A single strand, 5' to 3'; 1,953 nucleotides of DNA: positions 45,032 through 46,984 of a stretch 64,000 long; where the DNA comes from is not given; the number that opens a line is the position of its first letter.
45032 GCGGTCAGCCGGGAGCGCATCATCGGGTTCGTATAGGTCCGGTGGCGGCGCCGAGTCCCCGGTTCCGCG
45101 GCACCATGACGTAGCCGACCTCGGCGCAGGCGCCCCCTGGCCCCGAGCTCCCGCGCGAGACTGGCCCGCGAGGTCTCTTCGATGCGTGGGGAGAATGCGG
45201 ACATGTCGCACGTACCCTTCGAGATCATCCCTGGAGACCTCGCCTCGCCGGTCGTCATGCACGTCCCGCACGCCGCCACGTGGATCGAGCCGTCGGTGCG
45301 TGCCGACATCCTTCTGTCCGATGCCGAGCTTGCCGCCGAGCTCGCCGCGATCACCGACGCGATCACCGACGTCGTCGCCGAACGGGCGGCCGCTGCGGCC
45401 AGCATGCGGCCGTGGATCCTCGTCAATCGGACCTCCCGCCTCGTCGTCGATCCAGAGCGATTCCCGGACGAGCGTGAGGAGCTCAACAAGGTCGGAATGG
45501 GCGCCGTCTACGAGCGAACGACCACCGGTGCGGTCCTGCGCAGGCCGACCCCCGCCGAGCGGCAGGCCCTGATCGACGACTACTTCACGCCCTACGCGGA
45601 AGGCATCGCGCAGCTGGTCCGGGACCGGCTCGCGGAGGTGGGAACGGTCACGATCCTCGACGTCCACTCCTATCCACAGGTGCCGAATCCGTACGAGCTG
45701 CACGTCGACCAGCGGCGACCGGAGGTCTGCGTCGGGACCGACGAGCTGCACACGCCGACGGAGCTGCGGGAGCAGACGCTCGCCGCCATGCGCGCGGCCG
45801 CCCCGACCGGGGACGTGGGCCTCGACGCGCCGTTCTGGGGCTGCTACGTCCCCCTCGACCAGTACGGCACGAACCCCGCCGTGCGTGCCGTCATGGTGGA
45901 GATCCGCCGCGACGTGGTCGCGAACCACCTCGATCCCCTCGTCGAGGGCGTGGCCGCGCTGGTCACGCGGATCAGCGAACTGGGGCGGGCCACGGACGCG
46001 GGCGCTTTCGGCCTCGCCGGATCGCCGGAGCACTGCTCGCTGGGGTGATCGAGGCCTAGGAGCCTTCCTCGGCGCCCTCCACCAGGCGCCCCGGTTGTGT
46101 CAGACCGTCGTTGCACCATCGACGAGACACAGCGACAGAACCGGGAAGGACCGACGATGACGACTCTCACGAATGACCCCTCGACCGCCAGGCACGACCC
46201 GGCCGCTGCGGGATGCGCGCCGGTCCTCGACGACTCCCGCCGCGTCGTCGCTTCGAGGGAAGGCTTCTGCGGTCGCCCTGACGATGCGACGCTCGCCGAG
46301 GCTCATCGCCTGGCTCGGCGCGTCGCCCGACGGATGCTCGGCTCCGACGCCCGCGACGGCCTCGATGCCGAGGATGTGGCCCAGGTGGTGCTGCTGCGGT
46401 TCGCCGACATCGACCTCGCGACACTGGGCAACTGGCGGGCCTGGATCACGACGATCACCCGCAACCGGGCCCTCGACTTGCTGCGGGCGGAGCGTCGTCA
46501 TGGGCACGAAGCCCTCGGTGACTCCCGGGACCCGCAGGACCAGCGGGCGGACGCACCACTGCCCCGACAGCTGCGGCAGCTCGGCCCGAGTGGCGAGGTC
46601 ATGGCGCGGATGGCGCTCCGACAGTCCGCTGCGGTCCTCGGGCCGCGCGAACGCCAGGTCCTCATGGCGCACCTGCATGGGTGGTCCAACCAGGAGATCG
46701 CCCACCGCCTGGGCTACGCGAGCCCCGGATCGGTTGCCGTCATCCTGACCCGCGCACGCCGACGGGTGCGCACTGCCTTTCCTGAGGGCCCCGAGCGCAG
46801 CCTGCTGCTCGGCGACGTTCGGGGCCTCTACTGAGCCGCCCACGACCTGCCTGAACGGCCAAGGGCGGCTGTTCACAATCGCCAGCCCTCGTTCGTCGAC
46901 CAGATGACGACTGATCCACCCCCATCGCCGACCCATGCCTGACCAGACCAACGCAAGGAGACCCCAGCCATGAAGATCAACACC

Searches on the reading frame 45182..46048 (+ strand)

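Call 48: search_protein_families(library=pfam, proteins=[window:45182-46048:+], max_evalue=0.001)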
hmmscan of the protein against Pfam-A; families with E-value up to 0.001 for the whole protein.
window:45182-46048:+ (288 aa): 1 family
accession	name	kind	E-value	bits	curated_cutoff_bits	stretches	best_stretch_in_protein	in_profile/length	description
PF05013.17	FGase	-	5.1e-42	144.9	28.9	1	22-245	1-217/219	N-formylglutamate amidohydrolase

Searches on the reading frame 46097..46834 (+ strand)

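Call 48: search_protein_families(library=pfam, proteins=[window:46097-46834:+], max_evalue=0.001)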
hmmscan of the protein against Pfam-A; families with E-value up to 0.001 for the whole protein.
window:46097-46834:+ (245 aa): 4 families
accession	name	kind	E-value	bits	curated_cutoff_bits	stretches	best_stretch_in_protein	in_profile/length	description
PF04542.20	Sigma70_r2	-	2.5e-10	40.5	24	1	70-134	6-70/71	Sigma-70 region 2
PF08281.18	Sigma70_r4_2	-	3.9e-07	30.1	25.7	1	172-223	2-53/54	Sigma-70, region 4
PF00196.25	GerE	-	0.00021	21.3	23.5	1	180-218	2-39/57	Bacterial regulatory proteins, luxR family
PF04545.22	Sigma70_r4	-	0.00048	20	24.1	0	179-225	3-49/50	Sigma-70, region 4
